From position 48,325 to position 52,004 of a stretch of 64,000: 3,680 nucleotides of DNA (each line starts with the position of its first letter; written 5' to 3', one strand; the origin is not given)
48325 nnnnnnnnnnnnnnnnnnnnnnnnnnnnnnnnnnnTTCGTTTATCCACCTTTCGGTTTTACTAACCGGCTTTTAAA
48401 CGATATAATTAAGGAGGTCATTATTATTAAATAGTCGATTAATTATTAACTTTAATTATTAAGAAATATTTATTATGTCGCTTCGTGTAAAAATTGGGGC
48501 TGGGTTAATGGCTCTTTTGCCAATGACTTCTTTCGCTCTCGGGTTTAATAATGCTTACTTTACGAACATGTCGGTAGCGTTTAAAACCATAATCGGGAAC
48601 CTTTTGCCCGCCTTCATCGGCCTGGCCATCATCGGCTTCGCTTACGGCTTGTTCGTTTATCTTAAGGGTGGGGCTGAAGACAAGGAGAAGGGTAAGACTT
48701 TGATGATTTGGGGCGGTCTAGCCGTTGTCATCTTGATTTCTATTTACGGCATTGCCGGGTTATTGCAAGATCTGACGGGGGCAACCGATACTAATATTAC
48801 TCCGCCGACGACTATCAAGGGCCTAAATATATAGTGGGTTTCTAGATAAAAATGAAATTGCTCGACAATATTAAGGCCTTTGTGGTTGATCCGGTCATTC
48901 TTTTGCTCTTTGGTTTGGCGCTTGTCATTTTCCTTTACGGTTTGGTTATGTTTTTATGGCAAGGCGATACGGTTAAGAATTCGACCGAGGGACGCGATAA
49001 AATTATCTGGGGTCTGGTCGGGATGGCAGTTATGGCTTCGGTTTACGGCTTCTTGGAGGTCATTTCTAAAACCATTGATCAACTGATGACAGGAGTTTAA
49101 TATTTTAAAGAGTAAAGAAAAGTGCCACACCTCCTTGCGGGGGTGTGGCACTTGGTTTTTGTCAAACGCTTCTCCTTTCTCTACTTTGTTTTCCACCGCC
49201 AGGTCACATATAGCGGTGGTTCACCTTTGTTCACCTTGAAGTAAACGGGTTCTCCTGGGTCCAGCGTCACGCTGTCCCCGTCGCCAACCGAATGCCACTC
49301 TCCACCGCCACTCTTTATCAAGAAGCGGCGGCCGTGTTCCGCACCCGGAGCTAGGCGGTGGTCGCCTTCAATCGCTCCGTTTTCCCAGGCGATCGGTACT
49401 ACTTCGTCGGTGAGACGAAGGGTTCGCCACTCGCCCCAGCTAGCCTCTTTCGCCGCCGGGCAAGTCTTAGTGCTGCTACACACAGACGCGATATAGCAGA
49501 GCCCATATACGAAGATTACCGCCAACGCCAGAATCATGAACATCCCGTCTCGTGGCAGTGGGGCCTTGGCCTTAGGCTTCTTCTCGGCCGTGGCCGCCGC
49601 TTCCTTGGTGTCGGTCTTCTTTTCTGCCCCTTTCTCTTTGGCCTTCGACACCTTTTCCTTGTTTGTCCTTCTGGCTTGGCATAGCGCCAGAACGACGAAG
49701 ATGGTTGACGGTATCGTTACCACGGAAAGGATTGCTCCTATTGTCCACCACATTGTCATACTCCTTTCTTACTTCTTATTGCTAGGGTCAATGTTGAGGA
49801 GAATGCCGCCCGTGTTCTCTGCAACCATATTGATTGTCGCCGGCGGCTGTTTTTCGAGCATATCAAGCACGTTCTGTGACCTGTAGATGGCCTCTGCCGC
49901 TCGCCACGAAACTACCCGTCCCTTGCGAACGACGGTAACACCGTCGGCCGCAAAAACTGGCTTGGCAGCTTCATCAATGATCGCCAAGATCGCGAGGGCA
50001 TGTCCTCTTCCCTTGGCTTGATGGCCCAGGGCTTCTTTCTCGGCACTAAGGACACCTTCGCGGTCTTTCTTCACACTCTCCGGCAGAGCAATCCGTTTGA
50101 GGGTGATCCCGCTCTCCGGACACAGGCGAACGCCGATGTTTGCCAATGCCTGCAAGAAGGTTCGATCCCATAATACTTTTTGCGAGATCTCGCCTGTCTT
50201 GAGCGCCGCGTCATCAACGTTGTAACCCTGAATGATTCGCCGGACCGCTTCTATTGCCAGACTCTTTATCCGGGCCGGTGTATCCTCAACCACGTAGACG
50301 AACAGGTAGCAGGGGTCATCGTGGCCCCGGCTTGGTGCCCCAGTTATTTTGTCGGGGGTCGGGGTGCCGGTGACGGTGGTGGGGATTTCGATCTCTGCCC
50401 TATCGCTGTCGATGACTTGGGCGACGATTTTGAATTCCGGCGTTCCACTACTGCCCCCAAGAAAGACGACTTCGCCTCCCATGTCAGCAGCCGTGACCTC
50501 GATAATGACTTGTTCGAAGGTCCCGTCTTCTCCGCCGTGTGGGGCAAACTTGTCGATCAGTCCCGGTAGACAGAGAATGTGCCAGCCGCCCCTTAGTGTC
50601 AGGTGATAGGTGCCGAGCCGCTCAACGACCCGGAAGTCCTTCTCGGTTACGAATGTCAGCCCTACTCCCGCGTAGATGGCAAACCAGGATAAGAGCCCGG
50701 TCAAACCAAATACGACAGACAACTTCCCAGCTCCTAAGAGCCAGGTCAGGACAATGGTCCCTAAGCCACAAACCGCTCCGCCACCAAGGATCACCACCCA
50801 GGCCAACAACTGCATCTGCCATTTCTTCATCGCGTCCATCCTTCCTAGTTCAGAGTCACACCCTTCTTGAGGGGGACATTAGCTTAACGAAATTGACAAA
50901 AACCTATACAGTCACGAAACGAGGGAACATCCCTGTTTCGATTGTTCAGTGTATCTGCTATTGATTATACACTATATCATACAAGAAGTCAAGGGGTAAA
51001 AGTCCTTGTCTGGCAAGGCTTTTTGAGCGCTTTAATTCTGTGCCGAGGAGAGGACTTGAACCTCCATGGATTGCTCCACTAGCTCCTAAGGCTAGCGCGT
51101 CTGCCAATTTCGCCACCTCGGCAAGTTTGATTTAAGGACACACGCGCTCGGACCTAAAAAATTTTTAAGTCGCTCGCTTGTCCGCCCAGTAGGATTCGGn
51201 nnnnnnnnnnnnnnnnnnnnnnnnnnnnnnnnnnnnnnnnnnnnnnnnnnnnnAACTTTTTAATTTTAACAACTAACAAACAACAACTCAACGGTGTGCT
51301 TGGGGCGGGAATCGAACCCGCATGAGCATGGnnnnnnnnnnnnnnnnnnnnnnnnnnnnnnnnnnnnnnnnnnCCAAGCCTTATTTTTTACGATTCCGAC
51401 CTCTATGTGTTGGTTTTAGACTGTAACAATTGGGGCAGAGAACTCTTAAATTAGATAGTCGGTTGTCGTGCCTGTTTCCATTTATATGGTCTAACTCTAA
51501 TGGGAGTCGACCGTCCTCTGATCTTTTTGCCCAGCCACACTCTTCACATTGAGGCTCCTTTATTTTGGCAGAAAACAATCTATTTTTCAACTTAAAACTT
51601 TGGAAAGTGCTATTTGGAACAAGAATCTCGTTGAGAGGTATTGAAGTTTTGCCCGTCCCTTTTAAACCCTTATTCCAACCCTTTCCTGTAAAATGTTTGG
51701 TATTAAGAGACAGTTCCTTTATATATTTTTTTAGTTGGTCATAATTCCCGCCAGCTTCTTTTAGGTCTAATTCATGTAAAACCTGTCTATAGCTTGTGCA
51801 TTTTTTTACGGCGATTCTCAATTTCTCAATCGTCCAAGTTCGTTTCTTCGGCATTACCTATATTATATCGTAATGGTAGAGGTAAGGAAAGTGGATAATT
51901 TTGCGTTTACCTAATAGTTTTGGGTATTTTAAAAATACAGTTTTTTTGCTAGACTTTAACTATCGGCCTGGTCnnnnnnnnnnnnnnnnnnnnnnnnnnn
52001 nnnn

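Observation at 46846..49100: Array of six tandem pilin-like (TrbC/VirB2-type two-TM) small protein genes downstream of a methyltransferase and an orphan solute-binding protein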

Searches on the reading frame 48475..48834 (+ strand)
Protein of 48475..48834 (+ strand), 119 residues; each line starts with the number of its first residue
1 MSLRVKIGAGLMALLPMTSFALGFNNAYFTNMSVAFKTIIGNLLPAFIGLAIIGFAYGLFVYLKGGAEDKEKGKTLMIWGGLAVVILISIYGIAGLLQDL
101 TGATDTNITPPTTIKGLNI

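Call 3: search_protein_families(library=pfam, proteins=[window:48475-48834:+], max_evalue=1)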
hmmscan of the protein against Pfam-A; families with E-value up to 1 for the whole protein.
window:48475-48834:+ (119 aa): 4 families
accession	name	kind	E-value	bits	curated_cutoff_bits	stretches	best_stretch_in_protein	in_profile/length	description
PF18895.5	T4SS_pilin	-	0.00017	22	26.6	1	36-97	12-71/71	Type IV secretion system pilin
PF13126.11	DUF3975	-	0.086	13.7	25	1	70-90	3-23/80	Protein of unknown function (DUF3975)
PF20456.3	DUF6709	-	0.25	10.7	27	1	71-109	181-219/339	Family of unknown function (DUF6709)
PF00335.26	Tetraspanin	-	0.57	10.2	32.1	1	38-98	5-70/225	Tetraspanin family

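Call 4: search_protein_families(library=ncbifam, proteins=[window:48475-48834:+], max_evalue=1)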
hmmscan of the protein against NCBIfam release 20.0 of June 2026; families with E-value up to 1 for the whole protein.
window:48475-48834:+ (119 aa): 3 families
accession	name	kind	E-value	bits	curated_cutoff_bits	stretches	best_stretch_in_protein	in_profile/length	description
NF045849.1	ICE_MMCAP2_0565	equivalog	4.8e-05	22.9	40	1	46-97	25-76/80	Mbov_0395 family pilin-like conjugal transfer protein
TIGR02908.1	CoxD_Bacillus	equivalog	0.15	12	117.85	1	28-88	40-100/110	cytochrome c oxidase subunit IVB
NF010314.2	PRK13751.2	equivalog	0.16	12.1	150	1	9-57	21-64/116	mercuric ion transporter MerT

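Call 15: find_homologous_proteins(query=window:48475-48834:+)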
Query window:48475-48834:+ (119 aa): 26 proteins with E <= 0.001 among 36 candidates.
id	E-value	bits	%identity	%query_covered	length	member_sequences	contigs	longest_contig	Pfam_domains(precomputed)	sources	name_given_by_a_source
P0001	4.3e-68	244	100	100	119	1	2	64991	-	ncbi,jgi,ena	ncbi:MAG: hypothetical protein WC640_02365 [Candidatus Paceibacterota bacterium]|jgi:hypothetical pr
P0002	6.0e-40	154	66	99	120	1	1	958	PF18895.6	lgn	-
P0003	5.8e-39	150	64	99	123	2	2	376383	-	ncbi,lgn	-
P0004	4.0e-38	148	64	99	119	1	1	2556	PF18895.6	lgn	-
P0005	4.1e-38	148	62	97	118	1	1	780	-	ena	-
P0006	1.5e-37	146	64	98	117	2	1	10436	PF18895.6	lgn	-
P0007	2.6e-37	145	64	99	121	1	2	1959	-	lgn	-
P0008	1.8e-36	142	64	99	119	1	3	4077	PF18895.6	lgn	-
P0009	1.2e-35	140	60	99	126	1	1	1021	-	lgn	-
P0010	8.4e-35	137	64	87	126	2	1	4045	-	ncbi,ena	-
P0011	1.1e-33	133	60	98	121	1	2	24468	PF18895.6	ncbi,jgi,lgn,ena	ncbi:MAG: hypothetical protein WC385_00740 [Candidatus Paceibacterota bacterium]|jgi:hypothetical pr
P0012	2.0e-32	129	60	95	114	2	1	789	-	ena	-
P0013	7.6e-32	127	65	75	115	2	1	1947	-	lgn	-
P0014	9.4e-32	127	65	76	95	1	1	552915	PF18895.6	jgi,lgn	jgi:uncharacterized membrane protein YjfL (UPF0719 family)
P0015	9.5e-32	127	70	74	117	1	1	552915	PF18895.6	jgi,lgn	jgi:ABC-type cobalt transport system substrate-binding protein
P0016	1.8e-31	126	64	76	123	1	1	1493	PF18895.6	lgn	-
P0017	2.1e-31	126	57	98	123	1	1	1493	PF18895.6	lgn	-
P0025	2.8e-28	116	59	76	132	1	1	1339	PF18895.6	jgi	-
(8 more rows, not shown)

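Call 17: find_encoding_contigs(protein=P0015, flank=10000, max_places=2)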
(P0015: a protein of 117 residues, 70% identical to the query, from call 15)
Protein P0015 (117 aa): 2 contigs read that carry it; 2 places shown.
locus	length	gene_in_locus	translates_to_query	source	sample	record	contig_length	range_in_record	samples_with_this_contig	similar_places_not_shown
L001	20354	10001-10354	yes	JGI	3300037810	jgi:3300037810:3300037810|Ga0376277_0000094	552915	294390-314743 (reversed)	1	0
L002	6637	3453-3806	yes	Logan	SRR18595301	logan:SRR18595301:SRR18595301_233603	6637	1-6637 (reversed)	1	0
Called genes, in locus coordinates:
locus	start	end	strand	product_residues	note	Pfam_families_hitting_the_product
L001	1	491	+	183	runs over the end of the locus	PF01195:Pept_tRNA_hydro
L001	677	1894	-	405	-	PF21543:CvfB_2nd (faint), PF21710:Spt6_S1 (faint), PF23459:S1_RRP5 (faint), PF00575:S1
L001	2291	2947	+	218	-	-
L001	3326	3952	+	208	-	PF13483:Lactamase_B_3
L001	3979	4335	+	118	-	-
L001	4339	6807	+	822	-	PF00521:DNA_topoisoIV, PF03989:DNA_gyraseA_C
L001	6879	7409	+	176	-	PF06325:PrmA (weak), PF13489:Methyltransf_23 (weak), PF01209:Ubie_methyltran, PF01728:FtsJ (weak), PF13847:Methyltransf_31, PF08241:Methyltransf_11, PF08242:Methyltransf_12 (weak), PF13649:Methyltransf_25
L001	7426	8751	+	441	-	PF01547:SBP_bac_1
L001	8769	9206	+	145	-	PF04956:TrbC (faint), PF18895:T4SS_pilin (weak)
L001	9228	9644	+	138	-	PF18895:T4SS_pilin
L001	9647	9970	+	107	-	-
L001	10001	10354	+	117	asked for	PF18895:T4SS_pilin (weak)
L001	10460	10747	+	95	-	PF18895:T4SS_pilin (weak)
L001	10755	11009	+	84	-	-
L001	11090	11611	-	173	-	-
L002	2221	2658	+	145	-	PF04956:TrbC (faint), PF18895:T4SS_pilin (weak)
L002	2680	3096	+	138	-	PF18895:T4SS_pilin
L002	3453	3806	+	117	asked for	PF18895:T4SS_pilin (weak)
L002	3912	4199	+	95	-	PF18895:T4SS_pilin (weak)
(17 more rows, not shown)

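Call 18: find_encoding_contigs(protein=P0003, flank=10000, max_places=2)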
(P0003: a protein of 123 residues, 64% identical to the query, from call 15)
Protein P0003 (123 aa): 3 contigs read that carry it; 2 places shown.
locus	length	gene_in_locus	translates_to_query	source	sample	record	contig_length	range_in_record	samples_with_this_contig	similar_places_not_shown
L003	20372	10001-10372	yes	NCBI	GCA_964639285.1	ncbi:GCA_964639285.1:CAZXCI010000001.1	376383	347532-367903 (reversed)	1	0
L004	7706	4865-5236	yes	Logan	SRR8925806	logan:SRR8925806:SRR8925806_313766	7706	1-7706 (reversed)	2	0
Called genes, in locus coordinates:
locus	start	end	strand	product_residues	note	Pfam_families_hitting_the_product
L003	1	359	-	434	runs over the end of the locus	PF13393:tRNA-synt_His, PF00587:tRNA-synt_2b, PF03129:HGTP_anticodon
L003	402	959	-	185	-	PF10502:Peptidase_S26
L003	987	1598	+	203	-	PF01195:Pept_tRNA_hydro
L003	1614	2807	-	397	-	PF00575:S1 (weak), PF21543:CvfB_2nd (faint), PF21710:Spt6_S1 (faint), PF23459:S1_RRP5 (faint), PF00575:S1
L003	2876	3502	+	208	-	PF13483:Lactamase_B_3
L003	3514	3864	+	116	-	-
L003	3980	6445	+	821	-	PF00521:DNA_topoisoIV, PF03989:DNA_gyraseA_C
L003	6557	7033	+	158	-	PF01209:Ubie_methyltran (weak), PF06325:PrmA (weak), PF08241:Methyltransf_11, PF08242:Methyltransf_12 (weak), PF13649:Methyltransf_25, PF13847:Methyltransf_31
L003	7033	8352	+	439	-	-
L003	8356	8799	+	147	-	PF04956:TrbC (weak), PF18895:T4SS_pilin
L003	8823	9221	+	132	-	PF18895:T4SS_pilin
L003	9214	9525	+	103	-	PF18895:T4SS_pilin (weak)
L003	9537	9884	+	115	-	-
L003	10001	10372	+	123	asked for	-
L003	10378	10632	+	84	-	-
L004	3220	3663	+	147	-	PF04956:TrbC (weak), PF18895:T4SS_pilin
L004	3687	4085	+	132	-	PF18895:T4SS_pilin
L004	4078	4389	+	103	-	PF18895:T4SS_pilin (weak)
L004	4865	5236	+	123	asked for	-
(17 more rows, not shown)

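Call 19: find_encoding_contigs(protein=P0011, flank=10000, max_places=2)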
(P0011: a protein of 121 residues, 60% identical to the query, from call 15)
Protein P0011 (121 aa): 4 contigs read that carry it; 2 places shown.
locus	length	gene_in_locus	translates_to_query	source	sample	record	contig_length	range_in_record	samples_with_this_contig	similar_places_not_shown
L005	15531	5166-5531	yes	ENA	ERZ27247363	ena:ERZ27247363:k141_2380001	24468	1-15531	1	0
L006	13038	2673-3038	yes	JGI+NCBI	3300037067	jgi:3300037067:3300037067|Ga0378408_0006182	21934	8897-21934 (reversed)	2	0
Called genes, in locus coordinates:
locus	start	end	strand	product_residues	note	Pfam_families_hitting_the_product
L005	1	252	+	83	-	?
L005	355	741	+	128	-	-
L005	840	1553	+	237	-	PF01797:Y1_Tnp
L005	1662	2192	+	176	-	PF01135:PCMT, PF06325:PrmA (weak), PF08704:GCD14, PF01209:Ubie_methyltran, PF02475:TRM5-TYW2_MTfase, PF13847:Methyltransf_31, PF08241:Methyltransf_11, PF13649:Methyltransf_25, +2 more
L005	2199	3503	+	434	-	PF01547:SBP_bac_1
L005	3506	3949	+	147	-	PF04956:TrbC, PF18895:T4SS_pilin (weak)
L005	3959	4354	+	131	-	PF18895:T4SS_pilin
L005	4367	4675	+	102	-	-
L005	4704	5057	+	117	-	-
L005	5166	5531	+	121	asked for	PF18895:T4SS_pilin (weak)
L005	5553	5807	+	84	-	-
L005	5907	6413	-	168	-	-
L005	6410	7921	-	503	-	-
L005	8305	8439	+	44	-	-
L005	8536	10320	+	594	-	PF00664:ABC_membrane, PF00005:ABC_tran, PF13304:AAA_21 (faint)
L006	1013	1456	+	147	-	PF04956:TrbC, PF18895:T4SS_pilin (weak)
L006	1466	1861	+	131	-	PF18895:T4SS_pilin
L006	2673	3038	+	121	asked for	PF18895:T4SS_pilin (weak)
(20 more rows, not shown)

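Call 54: predict_structure(alignment_id=A2)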
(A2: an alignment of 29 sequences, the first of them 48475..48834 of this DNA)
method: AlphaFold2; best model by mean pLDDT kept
length: 119 residues; sequences in the alignment: 29
mean_pLDDT: 75.6   pTM: 0.47
mean pLDDT of the five models: 75.6, 70.3, 70.0, 66.6, 64.9
residues with pLDDT >= 90: 18; 70-90: 64; 50-70: 33; < 50: 4
segments of 3 or more residues with pLDDT < 50: 117-119
pLDDT, mean of each block of 10 residues (from residue 1): 75 69 61 74 86 91 85 89 89 76 58 51
secondary structure, 60 per line:
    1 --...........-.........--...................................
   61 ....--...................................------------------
elements in order: H3-13 H15-23 H26-64 H67-101

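Call 86: search_protein_families(library=pfam, alignment_id=A2, max_evalue=0.01)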
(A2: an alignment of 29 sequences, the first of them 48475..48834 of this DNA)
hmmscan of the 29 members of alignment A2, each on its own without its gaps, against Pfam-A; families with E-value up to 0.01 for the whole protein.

A. member 1, window:48475-48834:+ (119 aa): 1 family
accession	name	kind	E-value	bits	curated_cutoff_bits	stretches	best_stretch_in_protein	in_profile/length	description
PF18895.5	T4SS_pilin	-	0.00017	22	26.6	1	36-97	12-71/71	Type IV secretion system pilin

B. families by the number of members that match (of 29 scanned): 8 families
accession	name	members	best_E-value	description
PF18895.5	T4SS_pilin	29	4.6e-07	Type IV secretion system pilin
PF10661.14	EssA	2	0.00077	WXG100 protein secretion system (Wss), protein EssA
PF13126.11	DUF3975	2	0.0018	Protein of unknown function (DUF3975)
PF13687.11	DUF4153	1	0.0027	Domain of unknown function (DUF4153)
PF04956.18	TrbC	1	0.0028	TrbC/VIRB2 pilin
PF08016.18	PKD_channel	1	0.0072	Polycystin cation channel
PF03023.19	MurJ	1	0.0092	Lipid II flippase MurJ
PF13572.11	DUF4134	1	0.0094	Domain of unknown function (DUF4134)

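Call 92: search_protein_representatives(alignment_id=A2)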
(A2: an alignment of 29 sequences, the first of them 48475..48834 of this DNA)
Query: 29 sequences, 114 profile positions. Proteins with E-value up to 0.001 (for the whole library): 8535; up to 1e-10: 2729; up to 1e-30: 14. The best 150 are listed.
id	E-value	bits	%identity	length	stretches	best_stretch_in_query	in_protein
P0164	1.2e-43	163.7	-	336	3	12-112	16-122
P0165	4.7e-42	158.5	-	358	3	24-107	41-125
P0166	7.8e-42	157.8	-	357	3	4-103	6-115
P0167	3.3e-39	149.4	-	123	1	1-112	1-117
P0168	3.6e-38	146.0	-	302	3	22-112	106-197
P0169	2.2e-37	143.5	-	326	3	16-112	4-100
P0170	5.5e-35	135.8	-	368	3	15-97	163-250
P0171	1.5e-34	134.4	-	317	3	20-103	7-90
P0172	1.9e-33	130.8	-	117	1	24-113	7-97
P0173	5.3e-33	129.4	-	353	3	27-101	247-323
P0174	5.2e-32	126.2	-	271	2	25-111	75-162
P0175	5.7e-32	126.0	-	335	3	4-101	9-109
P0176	2.6e-31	123.9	-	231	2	9-105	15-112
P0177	6.3e-31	122.7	-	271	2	28-101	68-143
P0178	2.2e-30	120.9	-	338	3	10-109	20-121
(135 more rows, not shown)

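Call 97: fold_search(model_id=the predicted structure, library=pdb)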
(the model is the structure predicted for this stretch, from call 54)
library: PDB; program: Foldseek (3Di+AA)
matches with E <= 10: 129; with E <= 0.001: 0
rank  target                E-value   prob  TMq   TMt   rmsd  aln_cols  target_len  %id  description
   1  9vub_A                2.6e-01  0.93  0.49  0.18   8.2       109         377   14  channel C complex with 3 (released 2026-03-11)
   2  9vub_C                3.7e-01  0.90  0.49  0.18   8.2       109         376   14  channel C complex with 3 (released 2026-03-11)
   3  1qu7_B                1.1e+00  0.33  0.37  0.23  16.4       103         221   14  FOUR HELICAL-BUNDLE STRUCTURE OF THE CYTOPLASMIC DOMAIN OF A SERINE CHEMOTAXIS RECEPTOR (released 2000-07-12)
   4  1ow6_A                1.3e+00  0.18  0.30  0.27  17.9       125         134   12  Paxillin LD4 motif bound to the Focal Adhesion Targeting (FAT) domain of the Focal Adhesion Kinase (released 2003-10-21)
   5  3sjq_D                1.4e+00  0.91  0.45  0.66   1.8        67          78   12  Crystal structure of a small conductance potassium channel splice variant complexed with calcium-calmodulin (released 2012-05-30)
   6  3sjq_C                1.7e+00  0.89  0.45  0.65   1.8        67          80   12  Crystal structure of a small conductance potassium channel splice variant complexed with calcium-calmodulin (released 2012-05-30)
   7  6s1k_E                2.0e+00  0.30  0.38  0.42   5.2        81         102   15  E. coli Core Signaling Unit, carrying QQQQ receptor mutation (released 2020-01-22)
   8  9vuc_B                2.1e+00  0.60  0.47  0.17   9.0        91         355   12  channel B complex with 2 (released 2026-03-11)
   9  9o85_A                2.4e+00  0.30  0.46  0.17   9.1       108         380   15  Cryo-EM structure of KCa2.2_I/calmodulin channel in complex with rimtuzalcap (released 2025-06-18)
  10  6cnn_A                2.5e+00  0.33  0.45  0.16  11.2       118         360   12  Cryo-EM structure of the human SK4/calmodulin channel complex in the Ca2+ bound state I (released 2018-05-02)
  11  3g67_A                2.5e+00  0.16  0.33  0.21  14.8        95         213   14  Crystal Structure of a Soluble Chemoreceptor from Thermotoga maritima (released 2009-07-28)
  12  4v1f_B                2.7e+00  0.14  0.31  0.37   6.6        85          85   19  Crystal structure of a mycobacterial ATP synthase rotor ring in complex with Bedaquiline (released 2015-05-20)
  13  9vu9_A                2.8e+00  0.51  0.47  0.17   9.0        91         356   12  channel D complex with 4 (released 2026-03-11)
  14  3g6b_B                2.8e+00  0.44  0.52  0.31  12.8       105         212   10  Crystal structure of a Soluble Chemoreceptor from Thermotoga maritima Asn217Ile mutant (released 2009-07-28)
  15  6zj3_Lp               2.8e+00  0.20  0.34  0.33   7.2        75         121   15  Cryo-EM structure of the highly atypical cytoplasmic ribosome of Euglena gracilis (released 2020-10-07)
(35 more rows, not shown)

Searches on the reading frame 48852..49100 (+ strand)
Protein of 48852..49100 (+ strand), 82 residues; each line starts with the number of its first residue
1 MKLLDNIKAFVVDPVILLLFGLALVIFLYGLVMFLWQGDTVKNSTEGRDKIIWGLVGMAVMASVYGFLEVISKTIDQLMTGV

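Call 3: search_protein_families(library=pfam, proteins=[window:48852-49100:+], max_evalue=1)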
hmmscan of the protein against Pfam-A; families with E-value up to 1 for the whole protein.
window:48852-49100:+ (82 aa): 8 families
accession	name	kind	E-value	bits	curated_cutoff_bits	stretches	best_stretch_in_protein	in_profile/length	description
PF18895.5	T4SS_pilin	-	0.00072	20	26.6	1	11-70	12-70/71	Type IV secretion system pilin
PF06271.18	RDD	-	0.024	15.4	24.1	1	9-72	10-68/137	RDD family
PF06716.16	MP_p6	-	0.027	14.9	22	1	15-36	8-29/54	Movement protein p6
PF02656.20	DUF202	-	0.03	15.2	23.4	1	14-37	42-65/68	Domain of unknown function (DUF202)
PF11026.13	DUF2721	-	0.03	14.6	28.3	1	9-37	91-119/129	Protein of unknown function (DUF2721)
PF04087.19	DUF389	-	0.042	14.3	23.9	1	13-82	27-96/137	Domain of unknown function (DUF389)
PF20153.4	DUF6535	-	0.12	12.7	23.9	1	15-37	155-177/177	Family of unknown function (DUF6535)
PF04246.17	RseC_MucC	-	0.37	11.2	24.4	1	16-77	67-120/130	Positive regulator of sigma(E), RseC/MucC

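Call 4: search_protein_families(library=ncbifam, proteins=[window:48852-49100:+], max_evalue=1)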
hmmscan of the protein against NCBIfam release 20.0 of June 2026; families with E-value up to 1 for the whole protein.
window:48852-49100:+ (82 aa): 1 family
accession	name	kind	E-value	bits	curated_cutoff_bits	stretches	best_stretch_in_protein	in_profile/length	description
NF009300.0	PRK12657.1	equivalog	0.028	14.7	103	1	15-76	12-63/100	putative monovalent cation/H+ antiporter subunit F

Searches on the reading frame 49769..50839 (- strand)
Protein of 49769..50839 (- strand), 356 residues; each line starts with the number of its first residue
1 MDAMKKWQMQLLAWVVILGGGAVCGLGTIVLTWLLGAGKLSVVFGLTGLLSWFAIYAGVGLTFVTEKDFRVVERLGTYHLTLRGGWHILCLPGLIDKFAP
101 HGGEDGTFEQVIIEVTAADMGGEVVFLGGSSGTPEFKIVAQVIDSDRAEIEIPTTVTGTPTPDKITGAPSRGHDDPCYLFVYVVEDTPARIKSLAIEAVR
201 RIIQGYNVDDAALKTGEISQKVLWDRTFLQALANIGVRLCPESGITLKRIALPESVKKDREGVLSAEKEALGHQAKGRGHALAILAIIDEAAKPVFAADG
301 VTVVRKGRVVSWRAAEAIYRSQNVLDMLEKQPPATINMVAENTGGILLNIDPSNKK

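Call 8: search_protein_families(library=pfam, proteins=[window:49769-50839:-], max_evalue=0.001)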
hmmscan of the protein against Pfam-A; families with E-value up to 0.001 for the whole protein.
window:49769-50839:- (356 aa): 1 family
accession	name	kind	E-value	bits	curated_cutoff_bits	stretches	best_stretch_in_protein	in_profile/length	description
PF01145.31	Band_7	-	1.9e-06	28.5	23.6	1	70-275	9-170/176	SPFH domain / Band 7 family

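Call 94: search_protein_families(library=ncbifam, proteins=[window:49769-50839:-], max_evalue=0.001)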
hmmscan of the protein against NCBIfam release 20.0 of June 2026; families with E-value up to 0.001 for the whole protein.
window:49769-50839:- (356 aa): 0 families

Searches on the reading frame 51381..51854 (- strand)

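Call 8: search_protein_families(library=pfam, proteins=[window:51381-51854:-], max_evalue=0.001)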
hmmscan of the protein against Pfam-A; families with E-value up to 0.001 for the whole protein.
window:51381-51854:- (157 aa): 2 families
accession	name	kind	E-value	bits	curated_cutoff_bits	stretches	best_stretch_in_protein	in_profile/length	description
PF13392.12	HNH_3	-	5.8e-07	29.5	24.8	1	113-139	11-39/46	HNH endonuclease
PF01844.29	HNH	-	0.00015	22.2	21.4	1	103-144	1-41/47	HNH endonuclease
